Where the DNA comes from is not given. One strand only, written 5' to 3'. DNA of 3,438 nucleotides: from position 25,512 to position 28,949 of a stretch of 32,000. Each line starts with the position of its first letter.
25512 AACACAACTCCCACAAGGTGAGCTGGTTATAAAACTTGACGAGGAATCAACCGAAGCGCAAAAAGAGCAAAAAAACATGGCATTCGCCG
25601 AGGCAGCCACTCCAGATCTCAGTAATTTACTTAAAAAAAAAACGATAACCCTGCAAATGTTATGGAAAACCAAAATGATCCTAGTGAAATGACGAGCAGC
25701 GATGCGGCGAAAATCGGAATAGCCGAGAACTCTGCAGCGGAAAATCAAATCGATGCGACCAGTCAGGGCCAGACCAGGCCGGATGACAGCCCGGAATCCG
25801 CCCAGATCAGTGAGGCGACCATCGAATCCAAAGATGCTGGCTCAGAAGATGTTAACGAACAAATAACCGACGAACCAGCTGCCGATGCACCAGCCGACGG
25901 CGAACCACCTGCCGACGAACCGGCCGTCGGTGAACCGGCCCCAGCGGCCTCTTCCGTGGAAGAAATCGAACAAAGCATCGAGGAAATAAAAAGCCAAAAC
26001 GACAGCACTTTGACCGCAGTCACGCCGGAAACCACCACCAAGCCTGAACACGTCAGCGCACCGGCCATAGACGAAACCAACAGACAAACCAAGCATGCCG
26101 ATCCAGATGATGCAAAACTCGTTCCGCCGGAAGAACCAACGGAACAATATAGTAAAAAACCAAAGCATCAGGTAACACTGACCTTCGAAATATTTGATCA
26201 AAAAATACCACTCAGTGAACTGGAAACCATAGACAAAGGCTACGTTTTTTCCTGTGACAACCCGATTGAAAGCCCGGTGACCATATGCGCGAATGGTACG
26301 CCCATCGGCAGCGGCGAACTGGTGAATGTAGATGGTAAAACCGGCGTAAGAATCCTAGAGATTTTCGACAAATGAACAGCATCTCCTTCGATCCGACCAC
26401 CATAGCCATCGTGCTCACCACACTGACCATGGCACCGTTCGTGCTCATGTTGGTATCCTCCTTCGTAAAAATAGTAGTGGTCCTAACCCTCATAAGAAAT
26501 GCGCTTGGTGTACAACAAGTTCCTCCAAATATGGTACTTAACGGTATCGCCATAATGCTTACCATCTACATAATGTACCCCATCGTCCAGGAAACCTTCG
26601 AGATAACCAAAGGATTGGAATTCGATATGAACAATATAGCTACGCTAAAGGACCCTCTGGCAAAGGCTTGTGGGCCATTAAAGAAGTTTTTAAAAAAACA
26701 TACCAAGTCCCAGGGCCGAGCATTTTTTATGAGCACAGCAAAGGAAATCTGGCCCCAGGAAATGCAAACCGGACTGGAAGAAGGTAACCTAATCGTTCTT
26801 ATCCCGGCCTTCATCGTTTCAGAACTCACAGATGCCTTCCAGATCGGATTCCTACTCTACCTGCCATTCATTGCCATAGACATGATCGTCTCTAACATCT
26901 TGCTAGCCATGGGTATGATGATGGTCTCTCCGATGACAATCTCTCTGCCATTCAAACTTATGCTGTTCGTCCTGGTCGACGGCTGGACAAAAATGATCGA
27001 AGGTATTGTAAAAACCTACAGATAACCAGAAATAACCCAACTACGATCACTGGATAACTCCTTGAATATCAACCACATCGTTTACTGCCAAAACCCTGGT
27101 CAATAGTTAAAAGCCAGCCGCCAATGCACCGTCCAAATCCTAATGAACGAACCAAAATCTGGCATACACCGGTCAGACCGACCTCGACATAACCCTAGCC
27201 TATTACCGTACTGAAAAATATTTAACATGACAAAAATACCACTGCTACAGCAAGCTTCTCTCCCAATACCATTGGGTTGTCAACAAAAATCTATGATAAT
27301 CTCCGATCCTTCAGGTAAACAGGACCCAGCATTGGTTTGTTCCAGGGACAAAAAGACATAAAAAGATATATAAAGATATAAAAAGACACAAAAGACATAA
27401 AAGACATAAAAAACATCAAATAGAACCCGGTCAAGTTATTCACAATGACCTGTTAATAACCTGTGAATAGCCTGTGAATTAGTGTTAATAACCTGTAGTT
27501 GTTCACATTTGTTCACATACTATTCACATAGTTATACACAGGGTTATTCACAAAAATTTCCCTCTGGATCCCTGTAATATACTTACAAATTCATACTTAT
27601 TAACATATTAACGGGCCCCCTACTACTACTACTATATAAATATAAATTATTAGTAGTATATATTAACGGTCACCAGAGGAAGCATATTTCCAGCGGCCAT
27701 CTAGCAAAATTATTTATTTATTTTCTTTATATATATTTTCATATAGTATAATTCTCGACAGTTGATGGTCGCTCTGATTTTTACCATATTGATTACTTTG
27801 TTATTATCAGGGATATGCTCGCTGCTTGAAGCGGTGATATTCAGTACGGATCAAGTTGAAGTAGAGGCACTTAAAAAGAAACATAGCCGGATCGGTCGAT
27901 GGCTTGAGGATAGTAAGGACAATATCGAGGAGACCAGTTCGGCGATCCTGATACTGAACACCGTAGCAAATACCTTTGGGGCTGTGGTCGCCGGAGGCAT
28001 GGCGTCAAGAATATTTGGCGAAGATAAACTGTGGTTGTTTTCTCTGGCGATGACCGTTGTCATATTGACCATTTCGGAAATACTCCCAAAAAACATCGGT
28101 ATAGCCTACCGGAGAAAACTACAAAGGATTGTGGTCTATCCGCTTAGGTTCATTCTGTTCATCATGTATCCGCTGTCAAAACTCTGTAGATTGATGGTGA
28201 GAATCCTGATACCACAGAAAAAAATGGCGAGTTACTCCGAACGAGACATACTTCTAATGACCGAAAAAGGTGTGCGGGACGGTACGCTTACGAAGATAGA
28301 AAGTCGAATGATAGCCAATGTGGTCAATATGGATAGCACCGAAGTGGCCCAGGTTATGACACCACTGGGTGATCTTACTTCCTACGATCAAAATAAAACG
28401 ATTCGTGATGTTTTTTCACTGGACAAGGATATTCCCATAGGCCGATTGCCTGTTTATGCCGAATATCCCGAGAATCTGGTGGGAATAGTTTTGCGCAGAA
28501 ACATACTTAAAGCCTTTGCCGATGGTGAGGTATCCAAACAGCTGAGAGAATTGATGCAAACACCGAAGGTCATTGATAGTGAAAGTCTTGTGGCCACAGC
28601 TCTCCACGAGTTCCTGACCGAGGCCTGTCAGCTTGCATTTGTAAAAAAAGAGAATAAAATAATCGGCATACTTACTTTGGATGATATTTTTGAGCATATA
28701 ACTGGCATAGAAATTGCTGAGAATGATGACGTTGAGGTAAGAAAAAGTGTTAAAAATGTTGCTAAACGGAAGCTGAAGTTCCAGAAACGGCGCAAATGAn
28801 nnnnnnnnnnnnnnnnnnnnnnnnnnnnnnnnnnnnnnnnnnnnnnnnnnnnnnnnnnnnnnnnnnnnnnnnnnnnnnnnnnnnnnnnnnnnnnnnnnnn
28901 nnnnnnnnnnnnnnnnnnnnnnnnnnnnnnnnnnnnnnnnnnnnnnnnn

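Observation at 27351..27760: Complete oriC-like module (DnaA-box array, GC cluster, 3'-GAT-5' trios, AT-rich DNA) in a non-canonical neighbourhood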

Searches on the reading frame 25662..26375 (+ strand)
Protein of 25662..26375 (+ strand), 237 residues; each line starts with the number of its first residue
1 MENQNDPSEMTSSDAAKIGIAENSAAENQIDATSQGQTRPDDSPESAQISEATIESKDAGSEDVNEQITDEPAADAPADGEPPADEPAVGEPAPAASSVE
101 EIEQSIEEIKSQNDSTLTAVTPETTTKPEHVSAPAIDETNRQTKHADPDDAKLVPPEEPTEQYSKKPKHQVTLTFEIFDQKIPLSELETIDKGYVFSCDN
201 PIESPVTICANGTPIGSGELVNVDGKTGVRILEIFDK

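Call 8: search_protein_families(library=pfam, proteins=[window:25662-26375:+])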
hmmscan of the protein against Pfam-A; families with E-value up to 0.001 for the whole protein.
window:25662-26375:+ (237 aa): 1 family
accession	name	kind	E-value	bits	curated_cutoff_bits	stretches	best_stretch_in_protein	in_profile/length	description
PF01052.25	FliMN_C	-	2.5e-14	53.4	23.8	1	170-235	7-72/73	Type III flagellar switch regulator (C-ring) FliN C-term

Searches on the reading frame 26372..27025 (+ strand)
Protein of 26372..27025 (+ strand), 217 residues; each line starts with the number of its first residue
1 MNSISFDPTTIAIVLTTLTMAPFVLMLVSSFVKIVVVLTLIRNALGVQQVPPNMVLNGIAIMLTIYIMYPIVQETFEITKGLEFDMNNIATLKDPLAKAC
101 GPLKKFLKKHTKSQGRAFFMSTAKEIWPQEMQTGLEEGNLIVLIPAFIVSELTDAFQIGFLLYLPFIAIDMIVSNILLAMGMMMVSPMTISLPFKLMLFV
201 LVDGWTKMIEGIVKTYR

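Call 8: search_protein_families(library=pfam, proteins=[window:26372-27025:+])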
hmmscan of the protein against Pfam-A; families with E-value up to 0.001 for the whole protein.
window:26372-27025:+ (217 aa): 1 family
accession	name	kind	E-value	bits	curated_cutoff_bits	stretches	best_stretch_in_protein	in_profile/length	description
PF00813.25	FliP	-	8.4e-69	231.8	26.9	1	14-211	1-190/191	FliP family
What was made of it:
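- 26372..27025 (+): sctR (T3SS export apparatus gene), left boundary gene. It is the last gene of the conserved PFK-hyp-sctQ-sctR block. Pfam FliP 8.4e-69 (call 8).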

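Call 12: find_encoding_contigs(protein=window:26372-27025:+, flank=10000, max_places=10)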
Protein window:26372-27025:+ (217 aa): 1 contig read that carries it; 1 place shown.
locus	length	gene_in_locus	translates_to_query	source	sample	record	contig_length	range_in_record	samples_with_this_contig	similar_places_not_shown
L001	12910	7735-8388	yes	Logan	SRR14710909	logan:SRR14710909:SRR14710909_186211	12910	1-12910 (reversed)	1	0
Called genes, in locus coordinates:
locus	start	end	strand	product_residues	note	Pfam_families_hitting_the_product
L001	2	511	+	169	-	?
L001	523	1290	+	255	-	PF00557:Peptidase_M24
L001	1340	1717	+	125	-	PF00416:Ribosomal_S13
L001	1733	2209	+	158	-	PF00411:Ribosomal_S11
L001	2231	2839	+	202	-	PF00163:Ribosomal_S4, PF01479:S4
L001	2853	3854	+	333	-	PF01193:RNA_pol_L, PF01000:RNA_pol_A_bac, PF03118:RNA_pol_A_CTD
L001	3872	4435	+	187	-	PF01196:Ribosomal_L17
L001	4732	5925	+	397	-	PF00365:PFK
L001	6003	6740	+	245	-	-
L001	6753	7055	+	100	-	-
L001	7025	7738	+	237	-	PF28396:SepQ_C (faint), PF01052:FliMN_C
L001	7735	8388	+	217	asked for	PF00813:FliP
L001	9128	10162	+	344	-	PF01595:CNNM, PF00571:CBS (faint)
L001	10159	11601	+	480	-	PF00482:T2SSF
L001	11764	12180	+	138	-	-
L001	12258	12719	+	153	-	-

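Call 33: find_homologous_proteins(query=window:26372-27025:+, max_evalue=1e-30)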
Query window:26372-27025:+ (217 aa): 7883 proteins with E <= 1e-30 among 8000 candidates; the best 120 are listed.
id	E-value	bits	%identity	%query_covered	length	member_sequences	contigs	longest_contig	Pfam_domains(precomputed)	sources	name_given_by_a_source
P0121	8.5e-132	455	100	100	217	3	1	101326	PF00813.26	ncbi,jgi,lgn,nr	ncbi:MAG: type III secretion system export apparatus subunit SctR [Puniceicoccales bacterium]|jgi:ty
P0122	1.5e-106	372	78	100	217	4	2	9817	PF00813.26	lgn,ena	-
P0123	2.0e-106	372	77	100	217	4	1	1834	PF00813.26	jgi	jgi:type III secretion protein R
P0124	1.7e-105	369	75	100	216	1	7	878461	PF00813.26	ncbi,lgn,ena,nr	ncbi:MAG: type III secretion system export apparatus subunit SctR [Verrucomicrobiota bacterium]|nr:t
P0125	4.0e-105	368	76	100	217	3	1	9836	PF00813.26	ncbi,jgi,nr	ncbi:MAG: type III secretion system export apparatus subunit SctR [Puniceicoccales bacterium]|jgi:ty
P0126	4.2e-105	368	75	100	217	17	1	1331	PF00813.26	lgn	-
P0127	4.3e-104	364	75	100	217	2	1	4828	PF00813.26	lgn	-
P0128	1.7e-103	362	75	100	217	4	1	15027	PF00813.26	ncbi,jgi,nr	ncbi:MAG: type III secretion system export apparatus subunit SctR [Puniceicoccales bacterium]|jgi:ty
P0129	1.4e-101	356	76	100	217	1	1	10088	PF00813.26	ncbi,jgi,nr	ncbi:MAG: type III secretion system export apparatus subunit SctR [Puniceicoccales bacterium]|jgi:ty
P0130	2.1e-101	356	75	100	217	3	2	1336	PF00813.26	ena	-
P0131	3.3e-100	352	73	100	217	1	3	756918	PF00813.26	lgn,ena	-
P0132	3.4e-100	352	74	100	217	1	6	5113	PF00813.26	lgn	-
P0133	3.5e-89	316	68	100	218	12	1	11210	PF00813.26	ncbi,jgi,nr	ncbi:MAG: type III secretion system export apparatus subunit SctR [Puniceicoccales bacterium]|jgi:ty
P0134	2.9e-81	290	62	100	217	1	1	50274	PF00813.26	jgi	jgi:type III secretion protein R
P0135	3.9e-81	289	61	100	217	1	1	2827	PF00813.26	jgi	jgi:type III secretion protein R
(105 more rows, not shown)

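Call 34: find_encoding_contigs(protein=P0122, flank=10000, max_places=4)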
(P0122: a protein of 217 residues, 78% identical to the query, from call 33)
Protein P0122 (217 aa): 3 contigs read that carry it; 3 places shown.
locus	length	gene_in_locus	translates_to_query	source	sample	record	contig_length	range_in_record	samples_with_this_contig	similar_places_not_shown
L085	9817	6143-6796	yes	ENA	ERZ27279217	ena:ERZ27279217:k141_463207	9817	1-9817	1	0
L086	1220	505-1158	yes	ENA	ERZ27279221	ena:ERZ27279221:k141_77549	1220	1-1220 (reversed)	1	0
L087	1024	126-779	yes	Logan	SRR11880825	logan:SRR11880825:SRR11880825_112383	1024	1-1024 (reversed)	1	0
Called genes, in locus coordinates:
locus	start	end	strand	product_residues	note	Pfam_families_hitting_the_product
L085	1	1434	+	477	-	?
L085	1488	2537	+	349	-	PF00667:FAD_binding_1, PF00175:NAD_binding_1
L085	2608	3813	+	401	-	PF00365:PFK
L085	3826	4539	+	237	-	-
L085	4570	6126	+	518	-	PF01052:FliMN_C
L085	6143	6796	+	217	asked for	PF00813:FliP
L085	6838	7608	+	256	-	-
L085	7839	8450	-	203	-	PF02527:GidB, PF13847:Methyltransf_31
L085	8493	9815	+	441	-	?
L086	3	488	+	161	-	?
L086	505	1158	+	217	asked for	PF00813:FliP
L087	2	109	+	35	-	?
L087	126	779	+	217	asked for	PF00813:FliP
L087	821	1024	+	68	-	?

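Call 35: find_encoding_contigs(protein=P0124, flank=10000, max_places=3)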
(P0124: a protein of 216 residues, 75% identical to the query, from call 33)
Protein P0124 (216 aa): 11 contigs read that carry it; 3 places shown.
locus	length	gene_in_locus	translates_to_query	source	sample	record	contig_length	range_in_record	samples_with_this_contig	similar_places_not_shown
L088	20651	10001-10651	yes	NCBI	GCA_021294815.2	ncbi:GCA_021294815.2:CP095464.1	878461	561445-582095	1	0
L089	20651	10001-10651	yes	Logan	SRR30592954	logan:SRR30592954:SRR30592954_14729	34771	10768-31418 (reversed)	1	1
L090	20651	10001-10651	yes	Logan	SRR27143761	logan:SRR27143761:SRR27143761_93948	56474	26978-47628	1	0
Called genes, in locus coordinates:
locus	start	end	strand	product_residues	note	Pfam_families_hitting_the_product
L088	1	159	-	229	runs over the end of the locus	PF04055:Radical_SAM, PF13353:Fer4_12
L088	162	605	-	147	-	PF02502:LacAB_rpiB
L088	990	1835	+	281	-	-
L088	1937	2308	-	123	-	PF00453:Ribosomal_L20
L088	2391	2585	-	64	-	PF01632:Ribosomal_L35p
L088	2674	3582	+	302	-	PF00398:RrnaAD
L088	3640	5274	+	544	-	-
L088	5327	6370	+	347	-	PF00667:FAD_binding_1, PF00175:NAD_binding_1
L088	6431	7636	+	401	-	PF00365:PFK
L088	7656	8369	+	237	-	-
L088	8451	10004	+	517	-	PF01052:FliMN_C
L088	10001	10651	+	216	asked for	PF00813:FliP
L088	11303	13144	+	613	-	PF02518:HATPase_c, PF13589:HATPase_c_3, PF01119:DNA_mis_repair, PF08676:MutL_C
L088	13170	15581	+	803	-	PF07697:7TMR-HDED, PF07698:7TM-7TMR_HD, PF01966:HD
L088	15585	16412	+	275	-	PF17930:LpxI_N, PF06230:LpxI_C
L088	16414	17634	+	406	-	PF12704:MacB_PCD, PF02687:FtsX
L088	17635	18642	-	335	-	PF00437:T2SSE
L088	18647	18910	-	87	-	PF00437:T2SSE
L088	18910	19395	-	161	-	-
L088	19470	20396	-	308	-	PF02080:TrkA_C, PF02254:TrkA_N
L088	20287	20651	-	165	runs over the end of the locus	PF02254:TrkA_N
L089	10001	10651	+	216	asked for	PF00813:FliP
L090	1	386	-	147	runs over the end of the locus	PF02502:LacAB_rpiB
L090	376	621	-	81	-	-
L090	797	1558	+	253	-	-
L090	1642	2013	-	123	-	PF00453:Ribosomal_L20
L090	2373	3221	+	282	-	PF00398:RrnaAD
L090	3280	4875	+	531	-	-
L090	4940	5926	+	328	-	PF00667:FAD_binding_1, PF00175:NAD_binding_1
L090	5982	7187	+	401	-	PF00365:PFK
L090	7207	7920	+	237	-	-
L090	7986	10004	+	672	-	PF01052:FliMN_C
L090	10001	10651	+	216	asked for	PF00813:FliP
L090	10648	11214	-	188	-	PF02527:GidB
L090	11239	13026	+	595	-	PF02518:HATPase_c, PF13589:HATPase_c_3, PF01119:DNA_mis_repair, PF08676:MutL_C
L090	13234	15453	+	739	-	PF07697:7TMR-HDED, PF07698:7TM-7TMR_HD, PF01966:HD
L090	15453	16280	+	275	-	PF17930:LpxI_N, PF06230:LpxI_C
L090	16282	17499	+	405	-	PF12704:MacB_PCD, PF02687:FtsX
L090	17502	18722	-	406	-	PF00437:T2SSE, PF01580:FtsK_SpoIIIE (faint)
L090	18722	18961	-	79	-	-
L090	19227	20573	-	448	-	PF02254:TrkA_N, PF02080:TrkA_C, PF02254:TrkA_N, PF02080:TrkA_C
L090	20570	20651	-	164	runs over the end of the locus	PF00210:Ferritin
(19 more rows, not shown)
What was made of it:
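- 26372..27025 (+): The same block occurs in relatives L085 and L088-L090 (calls 34, 35).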

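Call 36: find_encoding_contigs(protein=P0125, flank=10000, max_places=3)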
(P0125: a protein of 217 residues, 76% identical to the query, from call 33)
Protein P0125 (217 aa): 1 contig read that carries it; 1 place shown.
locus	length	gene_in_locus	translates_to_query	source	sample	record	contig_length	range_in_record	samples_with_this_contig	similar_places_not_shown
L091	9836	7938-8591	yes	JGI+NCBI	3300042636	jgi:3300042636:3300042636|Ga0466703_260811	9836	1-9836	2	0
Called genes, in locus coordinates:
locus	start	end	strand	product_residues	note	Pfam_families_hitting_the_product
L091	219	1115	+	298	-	PF02666:PS_Dcarbxylase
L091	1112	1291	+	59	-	-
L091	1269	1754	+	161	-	-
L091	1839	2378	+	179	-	PF01965:DJ-1_PfpI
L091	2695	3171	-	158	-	-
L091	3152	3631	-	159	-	PF05932:CesT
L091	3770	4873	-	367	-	-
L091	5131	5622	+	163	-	PF08207:EFP_N (weak), PF01132:EFP, PF09285:Elong-fact-P_C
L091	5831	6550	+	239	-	-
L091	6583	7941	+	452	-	PF01052:FliMN_C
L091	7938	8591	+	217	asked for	PF00813:FliP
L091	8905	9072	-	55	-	-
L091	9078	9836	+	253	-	?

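Call 48: find_encoding_contigs(protein=P0123, flank=10000, max_places=6)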
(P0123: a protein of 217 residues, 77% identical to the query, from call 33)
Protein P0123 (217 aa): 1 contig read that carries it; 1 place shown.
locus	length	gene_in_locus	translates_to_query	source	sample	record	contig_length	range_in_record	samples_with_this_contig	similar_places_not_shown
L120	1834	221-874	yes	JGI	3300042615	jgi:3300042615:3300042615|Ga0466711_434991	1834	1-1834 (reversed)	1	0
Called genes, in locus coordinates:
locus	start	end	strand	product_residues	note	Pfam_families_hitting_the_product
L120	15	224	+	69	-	PF01052:FliMN_C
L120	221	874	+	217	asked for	PF00813:FliP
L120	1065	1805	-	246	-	PF00667:FAD_binding_1, PF00175:NAD_binding_1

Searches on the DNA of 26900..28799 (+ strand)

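Call 62: search_rna_families(source=window, start=26900, end=27900, threshold=evalue, max_evalue=1)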
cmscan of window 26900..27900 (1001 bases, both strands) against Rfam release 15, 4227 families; matches with E-value up to 1: 0.
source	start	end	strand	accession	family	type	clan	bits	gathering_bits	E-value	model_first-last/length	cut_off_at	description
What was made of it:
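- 27026..27350 (.): Non-coding spacer of unknown origin. It is C- and A-rich on the + strand, which is lagging-strand-like composition. No Rfam match at E<=1 (call 62).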

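Call 68: search_rna_families(sources=[L004, L017], threshold=gathering)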
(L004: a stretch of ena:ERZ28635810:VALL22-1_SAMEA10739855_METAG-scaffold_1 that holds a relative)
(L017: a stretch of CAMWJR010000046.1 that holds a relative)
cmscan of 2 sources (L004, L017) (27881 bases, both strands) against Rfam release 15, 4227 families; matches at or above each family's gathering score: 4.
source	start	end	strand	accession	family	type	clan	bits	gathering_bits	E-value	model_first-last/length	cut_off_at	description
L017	2433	2805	-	RF00010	RNaseP_bact_a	Gene; ribozyme;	CL00002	206.2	100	1e-65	1-367/367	no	Bacterial RNase P class A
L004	9500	9869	-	RF00010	RNaseP_bact_a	Gene; ribozyme;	CL00002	203.3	100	9e-65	1-367/367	no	Bacterial RNase P class A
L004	7047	7120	-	RF00005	tRNA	Gene; tRNA;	CL00001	73.1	29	1.9e-14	1-71/71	no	tRNA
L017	19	92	-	RF00005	tRNA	Gene; tRNA;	CL00001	73.1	29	1.9e-14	1-71/71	no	tRNA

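Call 73: search_dna_similar(query=window:27340-27770:+, collection=plasmids, mode=distant, max_evalue=0.001, max_rows=10)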
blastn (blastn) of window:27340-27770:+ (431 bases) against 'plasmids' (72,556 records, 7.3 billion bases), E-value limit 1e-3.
No match.
